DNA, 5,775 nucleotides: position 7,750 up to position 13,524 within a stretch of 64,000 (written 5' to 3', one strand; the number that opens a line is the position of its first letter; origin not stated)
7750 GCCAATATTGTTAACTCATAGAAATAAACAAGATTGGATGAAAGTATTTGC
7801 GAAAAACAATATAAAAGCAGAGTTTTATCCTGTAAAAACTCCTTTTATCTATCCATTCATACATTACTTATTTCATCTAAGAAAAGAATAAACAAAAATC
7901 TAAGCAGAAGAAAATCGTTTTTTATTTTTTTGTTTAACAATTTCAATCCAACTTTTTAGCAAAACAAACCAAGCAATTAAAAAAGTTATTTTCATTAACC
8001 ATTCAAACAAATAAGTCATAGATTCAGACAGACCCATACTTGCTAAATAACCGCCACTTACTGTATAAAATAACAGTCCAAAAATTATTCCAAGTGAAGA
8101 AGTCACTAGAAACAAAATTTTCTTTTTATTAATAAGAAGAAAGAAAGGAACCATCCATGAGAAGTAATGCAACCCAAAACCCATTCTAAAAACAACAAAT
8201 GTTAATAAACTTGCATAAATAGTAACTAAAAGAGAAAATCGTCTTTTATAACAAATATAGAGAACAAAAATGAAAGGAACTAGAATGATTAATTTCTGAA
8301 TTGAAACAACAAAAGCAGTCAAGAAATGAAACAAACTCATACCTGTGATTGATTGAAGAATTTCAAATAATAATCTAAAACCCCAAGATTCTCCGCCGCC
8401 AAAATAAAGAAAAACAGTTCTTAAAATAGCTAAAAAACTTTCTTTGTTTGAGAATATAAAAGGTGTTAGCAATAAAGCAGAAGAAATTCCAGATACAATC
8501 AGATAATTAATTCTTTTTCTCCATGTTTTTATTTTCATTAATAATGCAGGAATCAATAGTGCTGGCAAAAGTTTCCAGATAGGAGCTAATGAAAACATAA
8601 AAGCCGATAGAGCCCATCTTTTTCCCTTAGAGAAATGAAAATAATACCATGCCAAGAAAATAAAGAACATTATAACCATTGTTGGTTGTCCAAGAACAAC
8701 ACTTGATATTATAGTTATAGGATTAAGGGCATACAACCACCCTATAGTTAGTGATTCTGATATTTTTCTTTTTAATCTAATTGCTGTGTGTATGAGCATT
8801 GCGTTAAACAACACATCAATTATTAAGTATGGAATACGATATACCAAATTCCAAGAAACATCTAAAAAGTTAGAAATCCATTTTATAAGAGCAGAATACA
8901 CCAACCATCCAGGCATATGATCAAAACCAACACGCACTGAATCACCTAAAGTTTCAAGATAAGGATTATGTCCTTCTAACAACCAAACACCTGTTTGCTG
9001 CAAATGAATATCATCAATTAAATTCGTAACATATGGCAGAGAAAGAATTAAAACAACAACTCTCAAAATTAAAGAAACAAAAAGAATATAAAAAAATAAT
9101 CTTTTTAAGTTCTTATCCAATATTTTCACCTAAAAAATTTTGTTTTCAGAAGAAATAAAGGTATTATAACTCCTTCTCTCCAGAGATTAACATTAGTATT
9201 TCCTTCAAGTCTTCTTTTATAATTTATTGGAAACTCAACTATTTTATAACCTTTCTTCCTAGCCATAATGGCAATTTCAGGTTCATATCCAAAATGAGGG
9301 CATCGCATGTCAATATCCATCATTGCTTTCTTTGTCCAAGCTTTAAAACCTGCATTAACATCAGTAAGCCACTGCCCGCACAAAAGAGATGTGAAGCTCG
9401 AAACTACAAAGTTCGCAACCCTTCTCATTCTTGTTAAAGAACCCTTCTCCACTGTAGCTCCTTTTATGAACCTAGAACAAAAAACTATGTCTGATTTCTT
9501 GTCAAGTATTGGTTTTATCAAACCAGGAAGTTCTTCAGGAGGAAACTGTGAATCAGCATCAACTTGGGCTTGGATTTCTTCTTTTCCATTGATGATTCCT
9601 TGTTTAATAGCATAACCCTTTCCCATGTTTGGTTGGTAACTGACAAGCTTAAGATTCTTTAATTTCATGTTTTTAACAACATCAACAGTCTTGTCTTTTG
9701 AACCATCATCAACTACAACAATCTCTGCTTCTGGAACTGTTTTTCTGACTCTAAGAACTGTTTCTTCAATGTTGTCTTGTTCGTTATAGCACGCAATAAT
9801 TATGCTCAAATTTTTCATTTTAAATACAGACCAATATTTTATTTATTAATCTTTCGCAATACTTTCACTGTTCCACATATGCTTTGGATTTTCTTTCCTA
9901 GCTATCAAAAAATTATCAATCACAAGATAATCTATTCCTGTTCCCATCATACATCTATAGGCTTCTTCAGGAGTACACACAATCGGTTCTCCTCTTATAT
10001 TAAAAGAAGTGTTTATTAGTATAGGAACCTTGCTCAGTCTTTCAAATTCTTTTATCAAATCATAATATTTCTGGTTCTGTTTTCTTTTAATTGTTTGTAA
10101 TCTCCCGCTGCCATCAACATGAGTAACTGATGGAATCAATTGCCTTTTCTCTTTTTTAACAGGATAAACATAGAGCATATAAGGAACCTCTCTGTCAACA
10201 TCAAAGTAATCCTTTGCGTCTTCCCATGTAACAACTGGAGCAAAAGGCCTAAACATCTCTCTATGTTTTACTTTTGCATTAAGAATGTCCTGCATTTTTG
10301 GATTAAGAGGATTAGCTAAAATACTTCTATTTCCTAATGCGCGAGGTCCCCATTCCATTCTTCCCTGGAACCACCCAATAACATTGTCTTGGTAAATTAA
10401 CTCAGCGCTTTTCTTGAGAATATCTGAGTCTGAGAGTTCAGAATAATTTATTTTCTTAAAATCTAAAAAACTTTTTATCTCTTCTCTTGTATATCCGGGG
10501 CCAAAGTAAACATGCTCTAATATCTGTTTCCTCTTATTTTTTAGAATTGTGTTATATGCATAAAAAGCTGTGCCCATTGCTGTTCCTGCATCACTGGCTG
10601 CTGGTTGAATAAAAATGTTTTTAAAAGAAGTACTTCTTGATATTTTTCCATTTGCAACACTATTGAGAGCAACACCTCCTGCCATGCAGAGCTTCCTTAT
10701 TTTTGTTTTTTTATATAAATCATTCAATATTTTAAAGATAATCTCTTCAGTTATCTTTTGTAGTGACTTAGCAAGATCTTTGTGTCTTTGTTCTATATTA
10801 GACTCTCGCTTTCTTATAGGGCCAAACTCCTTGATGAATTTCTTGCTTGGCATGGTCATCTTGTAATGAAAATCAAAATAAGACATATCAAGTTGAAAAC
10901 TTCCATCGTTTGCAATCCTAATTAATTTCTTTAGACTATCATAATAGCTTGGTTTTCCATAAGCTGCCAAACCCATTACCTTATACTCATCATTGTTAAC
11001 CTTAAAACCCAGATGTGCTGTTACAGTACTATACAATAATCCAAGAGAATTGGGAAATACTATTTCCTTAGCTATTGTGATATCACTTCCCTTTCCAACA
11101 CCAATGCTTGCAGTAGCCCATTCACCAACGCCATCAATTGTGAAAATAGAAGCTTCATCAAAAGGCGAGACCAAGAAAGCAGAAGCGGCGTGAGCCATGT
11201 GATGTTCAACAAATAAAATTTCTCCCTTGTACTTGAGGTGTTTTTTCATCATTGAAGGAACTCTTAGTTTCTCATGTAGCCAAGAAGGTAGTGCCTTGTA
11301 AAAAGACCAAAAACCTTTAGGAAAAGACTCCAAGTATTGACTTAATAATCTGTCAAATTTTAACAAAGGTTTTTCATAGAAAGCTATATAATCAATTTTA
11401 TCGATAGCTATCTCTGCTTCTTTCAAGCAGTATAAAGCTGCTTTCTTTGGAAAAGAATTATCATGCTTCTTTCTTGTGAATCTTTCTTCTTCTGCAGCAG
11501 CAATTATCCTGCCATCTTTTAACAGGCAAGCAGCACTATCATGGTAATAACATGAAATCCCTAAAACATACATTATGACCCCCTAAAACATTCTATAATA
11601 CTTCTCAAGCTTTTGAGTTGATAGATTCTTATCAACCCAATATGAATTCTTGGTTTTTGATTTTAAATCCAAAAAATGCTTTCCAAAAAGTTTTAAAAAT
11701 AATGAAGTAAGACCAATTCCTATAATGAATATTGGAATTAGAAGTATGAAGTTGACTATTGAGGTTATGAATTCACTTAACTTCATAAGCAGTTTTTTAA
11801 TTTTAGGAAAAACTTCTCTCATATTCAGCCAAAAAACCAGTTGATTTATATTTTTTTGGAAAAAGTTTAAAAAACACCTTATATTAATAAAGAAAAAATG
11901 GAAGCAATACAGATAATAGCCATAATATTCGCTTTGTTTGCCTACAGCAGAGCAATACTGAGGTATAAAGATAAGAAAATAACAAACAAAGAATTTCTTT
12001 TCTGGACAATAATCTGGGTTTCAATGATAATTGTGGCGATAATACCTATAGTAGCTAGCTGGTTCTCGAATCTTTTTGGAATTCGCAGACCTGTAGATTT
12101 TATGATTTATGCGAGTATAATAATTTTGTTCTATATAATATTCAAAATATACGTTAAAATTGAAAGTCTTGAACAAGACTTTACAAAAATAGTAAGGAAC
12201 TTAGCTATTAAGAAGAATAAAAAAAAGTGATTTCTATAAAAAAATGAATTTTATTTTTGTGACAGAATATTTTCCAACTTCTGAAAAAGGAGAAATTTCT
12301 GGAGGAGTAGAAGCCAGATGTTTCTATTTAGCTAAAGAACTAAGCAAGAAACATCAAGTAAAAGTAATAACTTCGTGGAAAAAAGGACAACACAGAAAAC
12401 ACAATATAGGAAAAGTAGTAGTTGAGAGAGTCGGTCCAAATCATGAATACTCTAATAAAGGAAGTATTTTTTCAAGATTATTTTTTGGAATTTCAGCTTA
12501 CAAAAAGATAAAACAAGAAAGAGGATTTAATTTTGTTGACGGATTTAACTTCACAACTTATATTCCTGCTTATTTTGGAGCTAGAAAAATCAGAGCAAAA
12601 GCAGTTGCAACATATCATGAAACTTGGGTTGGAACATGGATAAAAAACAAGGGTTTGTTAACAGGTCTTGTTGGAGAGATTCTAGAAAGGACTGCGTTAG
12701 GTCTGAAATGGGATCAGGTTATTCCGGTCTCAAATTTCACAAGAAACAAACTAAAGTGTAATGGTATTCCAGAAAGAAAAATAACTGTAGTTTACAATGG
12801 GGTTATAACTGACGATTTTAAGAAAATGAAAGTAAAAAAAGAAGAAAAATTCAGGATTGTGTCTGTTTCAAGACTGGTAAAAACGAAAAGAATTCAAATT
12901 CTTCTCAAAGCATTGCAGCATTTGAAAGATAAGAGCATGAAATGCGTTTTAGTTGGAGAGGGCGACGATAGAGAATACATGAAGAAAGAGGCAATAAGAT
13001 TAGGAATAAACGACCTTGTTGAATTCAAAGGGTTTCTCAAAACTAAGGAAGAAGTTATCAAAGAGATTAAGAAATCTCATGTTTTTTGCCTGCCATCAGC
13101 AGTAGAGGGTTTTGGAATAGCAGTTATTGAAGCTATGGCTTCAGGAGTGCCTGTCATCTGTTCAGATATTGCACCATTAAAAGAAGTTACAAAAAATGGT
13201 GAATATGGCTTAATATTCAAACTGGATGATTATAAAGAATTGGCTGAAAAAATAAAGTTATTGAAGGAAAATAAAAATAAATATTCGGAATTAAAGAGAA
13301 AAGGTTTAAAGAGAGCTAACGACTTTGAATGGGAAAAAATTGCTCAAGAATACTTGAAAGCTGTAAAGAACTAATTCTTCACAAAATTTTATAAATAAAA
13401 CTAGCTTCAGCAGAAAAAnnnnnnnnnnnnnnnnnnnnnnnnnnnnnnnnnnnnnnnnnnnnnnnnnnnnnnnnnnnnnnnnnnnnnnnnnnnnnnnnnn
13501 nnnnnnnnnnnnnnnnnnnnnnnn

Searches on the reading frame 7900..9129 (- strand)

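Call 18: search_protein_families(library=pfam, proteins=[window:7900-9129:-], max_evalue=0.0001)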
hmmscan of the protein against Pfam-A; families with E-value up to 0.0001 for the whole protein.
window:7900-9129:- (409 aa): 1 family
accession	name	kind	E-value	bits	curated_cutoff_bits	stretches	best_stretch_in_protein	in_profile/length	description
PF09594.16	GT87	-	4.4e-06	27.1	25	1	110-312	32-234/237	Glycosyltransferase family 87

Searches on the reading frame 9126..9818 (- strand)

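Call 18: search_protein_families(library=pfam, proteins=[window:9126-9818:-], max_evalue=0.0001)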
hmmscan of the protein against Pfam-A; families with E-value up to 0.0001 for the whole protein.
window:9126-9818:- (230 aa): 3 families
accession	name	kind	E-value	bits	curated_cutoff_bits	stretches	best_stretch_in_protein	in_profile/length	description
PF00535.33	Glycos_transf_2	-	3.3e-25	89.4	23.3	1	5-160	1-157/168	Glycosyl transferase family 2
PF10111.15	Glyco_tranf_2_2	-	1.8e-08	34.6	27.3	1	5-98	1-100/276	Glycosyltransferase like family 2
PF13641.12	Glyco_tranf_2_3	-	4.9e-08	33.7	27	1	4-119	3-126/230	Glycosyltransferase like family 2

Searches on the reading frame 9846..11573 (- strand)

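Call 18: search_protein_families(library=pfam, proteins=[window:9846-11573:-], max_evalue=0.0001)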
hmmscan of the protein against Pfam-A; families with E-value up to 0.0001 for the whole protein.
window:9846-11573:- (575 aa): 3 families
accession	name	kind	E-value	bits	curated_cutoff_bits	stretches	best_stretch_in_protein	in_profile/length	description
PF02543.21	Carbam_trans_N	-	7.1e-91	305.6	24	1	3-336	2-345/346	Carbamoyltransferase N-terminus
PF16861.10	Carbam_trans_C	-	1.1e-74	250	27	1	390-558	1-169/170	Carbamoyltransferase C-terminus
PF00814.31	TsaD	-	3.4e-06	27.4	24.8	0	195-314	124-241/264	tRNA N6-adenosine threonylcarbamoyltransferase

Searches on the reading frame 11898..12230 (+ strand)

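Call 48: search_protein_families(library=pfam, proteins=[window:11898-12230:+], max_evalue=0.001)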
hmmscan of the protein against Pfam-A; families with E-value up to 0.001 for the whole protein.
window:11898-12230:+ (110 aa): 1 family
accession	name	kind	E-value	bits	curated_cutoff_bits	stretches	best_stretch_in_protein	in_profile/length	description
PF10066.14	DUF2304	-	1.6e-26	93.1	25.5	1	4-107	2-105/106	Uncharacterized conserved protein (DUF2304)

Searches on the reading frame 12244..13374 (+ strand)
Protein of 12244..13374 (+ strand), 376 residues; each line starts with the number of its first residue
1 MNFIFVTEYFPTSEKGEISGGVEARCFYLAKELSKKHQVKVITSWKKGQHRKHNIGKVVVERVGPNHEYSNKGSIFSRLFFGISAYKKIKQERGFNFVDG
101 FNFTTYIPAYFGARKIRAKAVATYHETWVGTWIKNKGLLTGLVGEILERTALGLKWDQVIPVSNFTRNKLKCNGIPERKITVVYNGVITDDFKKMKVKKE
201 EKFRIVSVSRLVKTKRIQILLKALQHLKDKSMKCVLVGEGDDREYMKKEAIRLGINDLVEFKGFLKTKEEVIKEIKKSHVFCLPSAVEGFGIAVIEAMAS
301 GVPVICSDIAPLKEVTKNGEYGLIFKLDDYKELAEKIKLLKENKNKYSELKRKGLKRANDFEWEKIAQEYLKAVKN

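Call 18: search_protein_families(library=pfam, proteins=[window:12244-13374:+], max_evalue=0.0001)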
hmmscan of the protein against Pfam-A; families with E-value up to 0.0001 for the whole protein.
window:12244-13374:+ (376 aa): 6 families
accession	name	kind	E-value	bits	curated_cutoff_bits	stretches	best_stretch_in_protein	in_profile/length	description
PF00534.26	Glycos_transf_1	-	3.9e-42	144.1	26.4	1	191-356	4-171/172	Glycosyl transferases group 1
PF13692.12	Glyco_trans_1_4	-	2.9e-31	109.1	27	1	203-340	2-139/142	Glycosyl transferases group 1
PF13439.12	Glyco_transf_4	-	3.9e-21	76.2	28.5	1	20-190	2-169/170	Glycosyltransferase Family 4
PF20706.3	GT4-conflict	-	2.6e-12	46.9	26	1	194-308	189-312/385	Family 4 Glycosyltransferase in conflict systems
PF13579.12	Glyco_trans_4_4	-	6.4e-08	33.5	29.7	1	20-186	1-158/158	Glycosyl transferase 4-like domain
PF13524.12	Glyco_trans_1_2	-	5.7e-07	30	25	1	220-371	5-143/144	Glycosyl transferase-like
